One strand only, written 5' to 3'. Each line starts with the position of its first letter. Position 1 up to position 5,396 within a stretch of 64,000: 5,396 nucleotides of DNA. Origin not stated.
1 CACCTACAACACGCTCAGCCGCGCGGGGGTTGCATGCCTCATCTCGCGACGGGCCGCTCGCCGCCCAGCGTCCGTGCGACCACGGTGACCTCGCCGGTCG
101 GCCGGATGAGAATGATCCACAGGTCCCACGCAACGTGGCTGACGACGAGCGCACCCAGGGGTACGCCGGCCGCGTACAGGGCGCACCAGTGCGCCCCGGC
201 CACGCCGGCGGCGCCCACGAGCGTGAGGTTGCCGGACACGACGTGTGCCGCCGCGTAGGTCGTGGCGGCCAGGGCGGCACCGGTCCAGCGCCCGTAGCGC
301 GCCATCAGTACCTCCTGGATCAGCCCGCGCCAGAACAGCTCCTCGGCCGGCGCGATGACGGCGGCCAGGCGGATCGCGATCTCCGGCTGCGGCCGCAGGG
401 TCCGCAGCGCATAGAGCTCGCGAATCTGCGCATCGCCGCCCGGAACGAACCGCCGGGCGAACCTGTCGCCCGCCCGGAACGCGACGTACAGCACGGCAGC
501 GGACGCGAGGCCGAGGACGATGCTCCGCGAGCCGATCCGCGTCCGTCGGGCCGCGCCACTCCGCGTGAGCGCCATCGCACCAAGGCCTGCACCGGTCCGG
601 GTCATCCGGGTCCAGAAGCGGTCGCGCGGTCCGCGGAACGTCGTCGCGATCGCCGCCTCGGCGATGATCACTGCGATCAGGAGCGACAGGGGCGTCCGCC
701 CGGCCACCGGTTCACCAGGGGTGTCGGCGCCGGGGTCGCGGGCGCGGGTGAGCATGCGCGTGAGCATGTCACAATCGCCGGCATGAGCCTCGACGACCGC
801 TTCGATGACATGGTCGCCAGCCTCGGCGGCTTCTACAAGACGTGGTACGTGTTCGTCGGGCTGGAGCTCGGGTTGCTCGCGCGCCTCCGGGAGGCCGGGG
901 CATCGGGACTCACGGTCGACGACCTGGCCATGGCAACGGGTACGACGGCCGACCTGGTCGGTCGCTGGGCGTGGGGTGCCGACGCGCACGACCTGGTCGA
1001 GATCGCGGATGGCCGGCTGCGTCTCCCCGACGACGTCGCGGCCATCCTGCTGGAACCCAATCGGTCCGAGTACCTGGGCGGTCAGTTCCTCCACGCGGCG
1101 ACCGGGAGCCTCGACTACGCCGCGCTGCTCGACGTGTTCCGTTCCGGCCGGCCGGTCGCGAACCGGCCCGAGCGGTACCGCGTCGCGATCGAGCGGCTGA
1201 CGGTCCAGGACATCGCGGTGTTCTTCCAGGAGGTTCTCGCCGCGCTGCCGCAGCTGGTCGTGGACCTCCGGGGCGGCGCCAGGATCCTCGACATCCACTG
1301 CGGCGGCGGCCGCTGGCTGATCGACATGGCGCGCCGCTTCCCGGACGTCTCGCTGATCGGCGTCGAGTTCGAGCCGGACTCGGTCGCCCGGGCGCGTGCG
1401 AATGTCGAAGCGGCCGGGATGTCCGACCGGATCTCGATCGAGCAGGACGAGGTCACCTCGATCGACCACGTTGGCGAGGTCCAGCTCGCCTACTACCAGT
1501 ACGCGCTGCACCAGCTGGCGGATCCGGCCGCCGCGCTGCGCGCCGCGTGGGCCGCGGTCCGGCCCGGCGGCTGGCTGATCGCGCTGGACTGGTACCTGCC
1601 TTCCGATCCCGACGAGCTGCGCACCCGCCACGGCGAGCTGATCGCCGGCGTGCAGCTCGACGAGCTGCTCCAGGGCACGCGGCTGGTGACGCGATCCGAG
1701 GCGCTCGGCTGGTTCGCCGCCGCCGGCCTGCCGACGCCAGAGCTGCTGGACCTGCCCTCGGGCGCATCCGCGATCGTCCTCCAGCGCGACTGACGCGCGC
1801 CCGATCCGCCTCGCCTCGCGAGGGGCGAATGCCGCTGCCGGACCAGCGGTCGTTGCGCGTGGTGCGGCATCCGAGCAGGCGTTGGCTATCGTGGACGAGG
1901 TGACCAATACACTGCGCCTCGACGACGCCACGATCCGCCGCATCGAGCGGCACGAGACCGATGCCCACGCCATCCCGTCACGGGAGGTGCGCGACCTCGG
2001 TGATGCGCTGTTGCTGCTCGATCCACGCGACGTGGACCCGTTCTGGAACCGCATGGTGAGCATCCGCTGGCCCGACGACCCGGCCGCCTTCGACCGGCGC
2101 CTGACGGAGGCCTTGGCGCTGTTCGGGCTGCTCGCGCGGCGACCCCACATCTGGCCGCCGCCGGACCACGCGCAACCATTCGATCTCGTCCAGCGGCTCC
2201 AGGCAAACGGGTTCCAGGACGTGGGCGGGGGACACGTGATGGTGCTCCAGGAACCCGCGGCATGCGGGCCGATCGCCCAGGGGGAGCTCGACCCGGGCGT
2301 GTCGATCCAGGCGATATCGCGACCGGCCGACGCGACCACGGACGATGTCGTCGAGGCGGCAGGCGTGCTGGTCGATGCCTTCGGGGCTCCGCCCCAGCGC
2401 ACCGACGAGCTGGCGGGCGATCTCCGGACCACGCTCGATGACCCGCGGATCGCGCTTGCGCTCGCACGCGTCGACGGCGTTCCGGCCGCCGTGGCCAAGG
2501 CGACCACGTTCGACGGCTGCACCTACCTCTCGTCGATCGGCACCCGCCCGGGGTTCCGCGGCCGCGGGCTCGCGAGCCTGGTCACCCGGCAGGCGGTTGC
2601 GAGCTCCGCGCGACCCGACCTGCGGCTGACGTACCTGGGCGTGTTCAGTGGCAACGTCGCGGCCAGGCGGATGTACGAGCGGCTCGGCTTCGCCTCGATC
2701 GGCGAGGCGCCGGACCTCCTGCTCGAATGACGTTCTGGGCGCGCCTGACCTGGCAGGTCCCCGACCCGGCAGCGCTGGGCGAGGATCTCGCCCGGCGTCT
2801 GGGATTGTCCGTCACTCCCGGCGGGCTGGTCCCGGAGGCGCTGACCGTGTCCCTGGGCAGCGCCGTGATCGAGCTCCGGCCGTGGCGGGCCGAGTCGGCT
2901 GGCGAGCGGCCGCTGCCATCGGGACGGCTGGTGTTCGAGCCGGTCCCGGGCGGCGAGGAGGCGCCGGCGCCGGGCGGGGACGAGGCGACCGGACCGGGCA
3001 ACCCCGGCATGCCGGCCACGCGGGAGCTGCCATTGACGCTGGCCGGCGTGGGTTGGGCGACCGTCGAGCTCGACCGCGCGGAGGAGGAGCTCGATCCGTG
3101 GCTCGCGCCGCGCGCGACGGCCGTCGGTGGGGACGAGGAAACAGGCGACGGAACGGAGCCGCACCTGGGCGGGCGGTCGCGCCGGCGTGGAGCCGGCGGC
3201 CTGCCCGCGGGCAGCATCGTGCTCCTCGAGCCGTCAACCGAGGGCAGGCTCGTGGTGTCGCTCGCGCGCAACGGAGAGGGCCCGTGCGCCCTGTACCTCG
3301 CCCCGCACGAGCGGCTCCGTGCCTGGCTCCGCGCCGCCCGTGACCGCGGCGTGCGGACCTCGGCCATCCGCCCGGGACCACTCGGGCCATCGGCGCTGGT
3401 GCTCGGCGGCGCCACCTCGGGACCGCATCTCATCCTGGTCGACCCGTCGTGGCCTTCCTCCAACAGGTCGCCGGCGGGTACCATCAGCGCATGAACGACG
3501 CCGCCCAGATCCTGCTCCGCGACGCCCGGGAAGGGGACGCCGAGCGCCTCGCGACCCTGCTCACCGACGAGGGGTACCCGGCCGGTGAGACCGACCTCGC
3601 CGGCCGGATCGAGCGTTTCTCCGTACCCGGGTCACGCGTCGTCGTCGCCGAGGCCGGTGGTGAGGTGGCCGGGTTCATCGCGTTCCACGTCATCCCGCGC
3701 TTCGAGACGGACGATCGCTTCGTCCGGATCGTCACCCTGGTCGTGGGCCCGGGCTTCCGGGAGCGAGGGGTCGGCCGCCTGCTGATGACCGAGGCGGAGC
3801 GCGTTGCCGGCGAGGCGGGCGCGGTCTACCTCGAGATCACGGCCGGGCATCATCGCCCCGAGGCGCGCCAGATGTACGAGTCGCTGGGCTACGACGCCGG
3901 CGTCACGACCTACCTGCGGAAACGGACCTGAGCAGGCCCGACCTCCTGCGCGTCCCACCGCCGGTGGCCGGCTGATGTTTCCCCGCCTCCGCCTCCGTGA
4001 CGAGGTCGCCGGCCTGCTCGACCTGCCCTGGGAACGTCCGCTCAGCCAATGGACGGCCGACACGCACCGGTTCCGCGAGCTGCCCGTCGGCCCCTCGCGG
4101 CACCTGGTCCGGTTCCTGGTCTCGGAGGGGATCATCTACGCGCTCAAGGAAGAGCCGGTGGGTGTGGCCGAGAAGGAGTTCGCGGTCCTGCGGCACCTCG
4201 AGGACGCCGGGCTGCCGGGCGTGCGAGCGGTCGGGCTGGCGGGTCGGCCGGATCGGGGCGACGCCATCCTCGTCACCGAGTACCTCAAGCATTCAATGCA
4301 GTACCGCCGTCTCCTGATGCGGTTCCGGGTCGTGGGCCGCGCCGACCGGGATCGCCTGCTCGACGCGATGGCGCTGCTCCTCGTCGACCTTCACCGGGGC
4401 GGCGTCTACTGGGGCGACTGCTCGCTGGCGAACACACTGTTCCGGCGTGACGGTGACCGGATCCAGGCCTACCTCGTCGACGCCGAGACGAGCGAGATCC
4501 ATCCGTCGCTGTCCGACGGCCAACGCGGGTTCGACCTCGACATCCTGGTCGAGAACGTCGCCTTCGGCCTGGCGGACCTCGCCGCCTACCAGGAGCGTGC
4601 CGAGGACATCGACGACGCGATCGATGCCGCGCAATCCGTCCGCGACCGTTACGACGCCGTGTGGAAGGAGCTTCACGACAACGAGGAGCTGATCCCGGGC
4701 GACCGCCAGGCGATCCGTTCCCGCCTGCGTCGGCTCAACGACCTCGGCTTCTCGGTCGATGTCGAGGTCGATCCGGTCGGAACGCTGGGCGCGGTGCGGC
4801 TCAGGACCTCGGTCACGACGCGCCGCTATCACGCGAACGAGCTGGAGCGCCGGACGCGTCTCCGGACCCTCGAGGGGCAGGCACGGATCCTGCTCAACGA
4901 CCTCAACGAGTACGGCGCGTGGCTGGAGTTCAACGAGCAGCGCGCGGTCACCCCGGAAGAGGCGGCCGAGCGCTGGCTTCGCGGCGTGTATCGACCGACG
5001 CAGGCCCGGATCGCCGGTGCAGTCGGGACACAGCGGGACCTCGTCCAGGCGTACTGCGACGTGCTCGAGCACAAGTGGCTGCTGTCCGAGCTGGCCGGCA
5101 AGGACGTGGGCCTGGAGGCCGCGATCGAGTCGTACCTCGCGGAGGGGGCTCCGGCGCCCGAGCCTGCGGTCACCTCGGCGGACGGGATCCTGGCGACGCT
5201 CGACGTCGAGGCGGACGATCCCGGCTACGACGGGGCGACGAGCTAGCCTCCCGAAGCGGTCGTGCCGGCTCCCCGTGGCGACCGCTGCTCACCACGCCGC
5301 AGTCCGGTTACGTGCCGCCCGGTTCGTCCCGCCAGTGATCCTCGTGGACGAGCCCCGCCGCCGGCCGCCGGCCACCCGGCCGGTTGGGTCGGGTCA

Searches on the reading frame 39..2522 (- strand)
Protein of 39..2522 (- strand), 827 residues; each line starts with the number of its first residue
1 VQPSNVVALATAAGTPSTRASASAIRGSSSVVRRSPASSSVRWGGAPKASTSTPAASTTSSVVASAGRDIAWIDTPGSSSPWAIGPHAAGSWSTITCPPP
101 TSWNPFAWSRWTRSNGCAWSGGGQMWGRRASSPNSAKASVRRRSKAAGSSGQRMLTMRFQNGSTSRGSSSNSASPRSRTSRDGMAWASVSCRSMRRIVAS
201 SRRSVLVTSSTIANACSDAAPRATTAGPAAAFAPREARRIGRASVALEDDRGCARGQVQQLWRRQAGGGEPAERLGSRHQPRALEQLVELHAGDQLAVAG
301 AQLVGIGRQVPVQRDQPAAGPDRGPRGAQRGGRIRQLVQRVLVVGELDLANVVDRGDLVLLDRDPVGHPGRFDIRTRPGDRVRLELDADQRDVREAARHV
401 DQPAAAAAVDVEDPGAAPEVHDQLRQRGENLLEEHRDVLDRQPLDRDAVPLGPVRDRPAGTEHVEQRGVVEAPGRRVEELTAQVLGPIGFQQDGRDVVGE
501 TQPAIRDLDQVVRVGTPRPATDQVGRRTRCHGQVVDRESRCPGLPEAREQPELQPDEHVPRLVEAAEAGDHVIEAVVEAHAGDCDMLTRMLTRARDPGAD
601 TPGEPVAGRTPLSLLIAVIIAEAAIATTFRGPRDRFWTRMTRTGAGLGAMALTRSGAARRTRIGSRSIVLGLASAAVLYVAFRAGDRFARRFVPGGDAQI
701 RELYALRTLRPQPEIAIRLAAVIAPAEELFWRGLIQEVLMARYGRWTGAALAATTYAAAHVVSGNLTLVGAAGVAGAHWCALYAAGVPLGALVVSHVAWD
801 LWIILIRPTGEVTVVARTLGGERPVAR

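Call 53: search_protein_families(library=pfam, proteins=[window:39-2522:-], max_evalue=0.0001)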
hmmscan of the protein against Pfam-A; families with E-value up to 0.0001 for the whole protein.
window:39-2522:- (827 aa): 1 family
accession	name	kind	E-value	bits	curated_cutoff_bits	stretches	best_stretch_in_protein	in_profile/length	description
PF02517.21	Rce1-like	-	3.6e-10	40.4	22.4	1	717-801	9-92/93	Type II CAAX prenyl endopeptidase Rce1-like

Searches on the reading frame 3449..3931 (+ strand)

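Call 53: search_protein_families(library=pfam, proteins=[window:3449-3931:+], max_evalue=0.0001)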
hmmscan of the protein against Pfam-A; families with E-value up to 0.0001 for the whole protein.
window:3449-3931:+ (160 aa): 3 families
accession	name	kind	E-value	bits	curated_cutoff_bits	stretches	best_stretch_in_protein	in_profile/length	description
PF00583.31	Acetyltransf_1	-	4e-16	59.8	20.7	1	43-148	16-116/116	Acetyltransferase (GNAT) family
PF13508.13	Acetyltransf_7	-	8.8e-13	48.9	27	1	61-148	2-82/84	Acetyltransferase (GNAT) domain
PF13673.13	Acetyltransf_10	-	1.5e-09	38.4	23.6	1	56-150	25-109/128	Acetyltransferase (GNAT) domain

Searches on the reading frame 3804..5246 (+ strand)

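Call 53: search_protein_families(library=pfam, proteins=[window:3804-5246:+], max_evalue=0.0001)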
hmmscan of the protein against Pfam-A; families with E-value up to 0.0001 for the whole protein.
window:3804-5246:+ (480 aa): 2 families
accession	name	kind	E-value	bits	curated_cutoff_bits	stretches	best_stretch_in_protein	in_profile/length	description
PF13224.11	DUF4032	-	6.7e-40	137.1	23.8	1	286-446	2-160/163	Domain of unknown function (DUF4032)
PF06293.20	Kdo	-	5e-11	42.9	21.3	1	122-232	58-171/207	Lipopolysaccharide kinase (Kdo/WaaP) family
